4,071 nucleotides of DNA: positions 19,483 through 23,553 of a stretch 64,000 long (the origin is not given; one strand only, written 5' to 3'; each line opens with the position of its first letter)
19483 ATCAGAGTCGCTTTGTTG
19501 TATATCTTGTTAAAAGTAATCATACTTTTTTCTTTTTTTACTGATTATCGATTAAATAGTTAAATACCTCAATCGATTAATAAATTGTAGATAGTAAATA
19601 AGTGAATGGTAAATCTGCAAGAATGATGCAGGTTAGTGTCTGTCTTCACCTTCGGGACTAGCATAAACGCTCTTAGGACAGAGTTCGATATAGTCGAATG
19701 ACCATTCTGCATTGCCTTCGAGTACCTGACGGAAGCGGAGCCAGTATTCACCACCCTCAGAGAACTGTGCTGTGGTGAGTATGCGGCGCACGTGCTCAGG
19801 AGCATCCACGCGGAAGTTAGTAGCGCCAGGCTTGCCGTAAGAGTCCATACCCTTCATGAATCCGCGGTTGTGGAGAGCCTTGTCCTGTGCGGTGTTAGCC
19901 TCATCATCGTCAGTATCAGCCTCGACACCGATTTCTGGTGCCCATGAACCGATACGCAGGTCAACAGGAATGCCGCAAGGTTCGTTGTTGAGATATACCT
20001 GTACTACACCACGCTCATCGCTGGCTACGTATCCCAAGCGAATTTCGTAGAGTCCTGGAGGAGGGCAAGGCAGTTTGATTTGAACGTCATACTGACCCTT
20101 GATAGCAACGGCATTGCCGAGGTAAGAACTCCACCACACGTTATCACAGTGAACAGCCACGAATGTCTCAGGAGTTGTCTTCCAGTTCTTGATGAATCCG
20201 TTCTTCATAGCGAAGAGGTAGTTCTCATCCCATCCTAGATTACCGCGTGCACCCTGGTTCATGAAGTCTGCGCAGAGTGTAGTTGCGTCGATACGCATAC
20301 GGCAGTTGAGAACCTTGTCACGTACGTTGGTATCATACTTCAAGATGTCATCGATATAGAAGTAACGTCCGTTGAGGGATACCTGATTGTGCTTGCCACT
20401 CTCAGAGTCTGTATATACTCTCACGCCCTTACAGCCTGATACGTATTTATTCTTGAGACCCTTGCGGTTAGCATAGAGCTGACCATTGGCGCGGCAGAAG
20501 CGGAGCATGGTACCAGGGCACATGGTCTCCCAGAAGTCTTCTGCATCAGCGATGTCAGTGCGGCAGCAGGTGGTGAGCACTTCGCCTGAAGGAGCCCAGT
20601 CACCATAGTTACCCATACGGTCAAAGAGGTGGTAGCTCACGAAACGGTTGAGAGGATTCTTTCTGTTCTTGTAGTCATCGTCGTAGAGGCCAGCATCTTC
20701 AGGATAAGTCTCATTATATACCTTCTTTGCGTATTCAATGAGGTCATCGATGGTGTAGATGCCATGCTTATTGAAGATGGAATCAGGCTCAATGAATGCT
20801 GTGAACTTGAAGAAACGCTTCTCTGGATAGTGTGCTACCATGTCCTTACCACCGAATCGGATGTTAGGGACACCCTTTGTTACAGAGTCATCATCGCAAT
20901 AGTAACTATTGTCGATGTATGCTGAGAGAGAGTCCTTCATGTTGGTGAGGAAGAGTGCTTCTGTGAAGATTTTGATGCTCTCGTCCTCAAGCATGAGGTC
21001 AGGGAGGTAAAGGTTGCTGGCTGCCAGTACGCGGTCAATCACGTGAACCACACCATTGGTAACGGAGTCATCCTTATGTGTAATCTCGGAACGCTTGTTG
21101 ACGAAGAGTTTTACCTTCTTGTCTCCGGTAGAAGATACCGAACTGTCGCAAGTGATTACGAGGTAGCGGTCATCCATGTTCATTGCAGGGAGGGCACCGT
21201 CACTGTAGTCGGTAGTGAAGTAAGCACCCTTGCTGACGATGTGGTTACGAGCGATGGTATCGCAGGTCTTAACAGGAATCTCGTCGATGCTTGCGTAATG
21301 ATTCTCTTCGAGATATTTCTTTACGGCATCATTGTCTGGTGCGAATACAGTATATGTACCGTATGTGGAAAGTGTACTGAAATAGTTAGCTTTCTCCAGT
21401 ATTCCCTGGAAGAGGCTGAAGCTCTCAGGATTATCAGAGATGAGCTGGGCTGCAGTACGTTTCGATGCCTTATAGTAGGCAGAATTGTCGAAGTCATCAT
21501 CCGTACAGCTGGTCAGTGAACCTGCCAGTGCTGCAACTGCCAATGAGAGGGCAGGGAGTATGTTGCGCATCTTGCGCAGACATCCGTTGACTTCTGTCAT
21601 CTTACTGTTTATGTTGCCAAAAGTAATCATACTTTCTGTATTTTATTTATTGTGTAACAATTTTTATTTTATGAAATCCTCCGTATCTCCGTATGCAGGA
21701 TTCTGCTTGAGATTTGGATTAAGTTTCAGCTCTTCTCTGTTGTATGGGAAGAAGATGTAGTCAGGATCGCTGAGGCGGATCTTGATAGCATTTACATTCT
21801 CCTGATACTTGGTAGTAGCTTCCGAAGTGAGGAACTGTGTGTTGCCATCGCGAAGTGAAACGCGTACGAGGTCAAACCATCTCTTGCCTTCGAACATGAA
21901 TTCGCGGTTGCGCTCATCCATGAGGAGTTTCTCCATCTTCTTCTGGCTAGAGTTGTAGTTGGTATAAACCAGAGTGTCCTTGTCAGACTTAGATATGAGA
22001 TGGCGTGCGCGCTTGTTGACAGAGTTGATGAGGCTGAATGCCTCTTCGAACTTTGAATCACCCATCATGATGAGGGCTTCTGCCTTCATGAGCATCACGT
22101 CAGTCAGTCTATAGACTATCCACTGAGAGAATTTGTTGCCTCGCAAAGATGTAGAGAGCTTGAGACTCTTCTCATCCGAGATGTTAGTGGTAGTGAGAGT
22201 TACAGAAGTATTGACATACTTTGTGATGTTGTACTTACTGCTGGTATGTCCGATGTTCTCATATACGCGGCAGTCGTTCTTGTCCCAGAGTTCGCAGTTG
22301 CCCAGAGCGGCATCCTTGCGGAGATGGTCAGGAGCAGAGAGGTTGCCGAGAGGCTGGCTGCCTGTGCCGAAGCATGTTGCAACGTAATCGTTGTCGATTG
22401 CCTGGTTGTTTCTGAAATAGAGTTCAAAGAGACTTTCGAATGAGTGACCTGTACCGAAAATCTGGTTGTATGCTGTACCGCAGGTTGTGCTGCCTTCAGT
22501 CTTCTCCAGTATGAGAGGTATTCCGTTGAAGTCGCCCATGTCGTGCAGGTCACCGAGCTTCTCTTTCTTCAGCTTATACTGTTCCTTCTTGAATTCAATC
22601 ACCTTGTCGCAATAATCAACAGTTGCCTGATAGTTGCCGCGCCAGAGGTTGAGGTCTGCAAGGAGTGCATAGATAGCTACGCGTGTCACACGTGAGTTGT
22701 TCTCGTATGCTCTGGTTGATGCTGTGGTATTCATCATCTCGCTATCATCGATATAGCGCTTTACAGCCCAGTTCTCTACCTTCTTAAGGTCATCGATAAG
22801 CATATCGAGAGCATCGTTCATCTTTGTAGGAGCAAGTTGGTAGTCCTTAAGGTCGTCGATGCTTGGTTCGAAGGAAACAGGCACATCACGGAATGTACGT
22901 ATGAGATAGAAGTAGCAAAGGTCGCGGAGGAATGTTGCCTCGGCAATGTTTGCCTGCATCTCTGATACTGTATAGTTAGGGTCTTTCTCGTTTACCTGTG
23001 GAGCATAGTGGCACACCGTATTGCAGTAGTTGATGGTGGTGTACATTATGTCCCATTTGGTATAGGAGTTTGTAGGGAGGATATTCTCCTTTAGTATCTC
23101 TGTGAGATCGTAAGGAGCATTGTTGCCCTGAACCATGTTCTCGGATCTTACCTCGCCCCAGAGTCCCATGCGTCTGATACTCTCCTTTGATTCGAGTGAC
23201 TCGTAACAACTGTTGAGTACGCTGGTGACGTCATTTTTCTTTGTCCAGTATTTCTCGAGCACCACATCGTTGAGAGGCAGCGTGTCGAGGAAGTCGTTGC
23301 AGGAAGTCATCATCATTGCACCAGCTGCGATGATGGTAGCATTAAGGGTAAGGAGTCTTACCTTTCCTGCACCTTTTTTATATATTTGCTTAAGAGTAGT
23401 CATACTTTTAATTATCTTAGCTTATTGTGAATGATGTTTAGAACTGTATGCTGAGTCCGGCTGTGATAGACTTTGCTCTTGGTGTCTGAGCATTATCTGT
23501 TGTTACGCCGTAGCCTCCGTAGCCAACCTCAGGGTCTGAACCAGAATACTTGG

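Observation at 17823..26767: Conserved inverted repeat centred on the start codon of five consecutive PUL genes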

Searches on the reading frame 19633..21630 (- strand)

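Call 9: search_protein_families(library=pfam, proteins=[window:19633-21630:-])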
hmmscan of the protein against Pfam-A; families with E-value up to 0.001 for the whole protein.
window:19633-21630:- (665 aa): 1 family
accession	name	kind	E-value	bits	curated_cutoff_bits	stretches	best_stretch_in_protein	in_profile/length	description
PF02469.27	Fasciclin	-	1e-17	64.9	22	1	70-202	2-121/123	Fasciclin domain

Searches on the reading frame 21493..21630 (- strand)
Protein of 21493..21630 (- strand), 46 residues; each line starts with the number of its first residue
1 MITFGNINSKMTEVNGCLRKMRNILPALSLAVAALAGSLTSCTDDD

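Call 46: search_protein_families(library=pfam, max_evalue=10, proteins=[window:21493-21630:-])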
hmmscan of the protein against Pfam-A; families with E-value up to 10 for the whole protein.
seq(46 aa): 2 families
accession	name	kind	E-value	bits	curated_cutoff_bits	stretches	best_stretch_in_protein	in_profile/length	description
PF12454.13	Ecm33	-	0.098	13.3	23.2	1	22-45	5-26/40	GPI-anchored cell wall organization protein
PF11340.13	DUF3142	-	0.19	12.2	30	1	6-41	50-86/202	Protein of unknown function (DUF3142)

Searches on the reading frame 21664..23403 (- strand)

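Call 9: search_protein_families(library=pfam, proteins=[window:21664-23403:-])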
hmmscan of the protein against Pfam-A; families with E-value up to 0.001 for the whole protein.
window:21664-23403:- (579 aa): 2 families
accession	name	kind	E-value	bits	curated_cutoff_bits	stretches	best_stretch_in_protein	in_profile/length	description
PF07980.17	SusD_RagB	-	1e-28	101.3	23.1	1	384-571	109-297/297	SusD family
PF14322.12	SusD-like_3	-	3.8e-09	37.5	27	1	37-208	1-160/191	Starch-binding associating with outer membrane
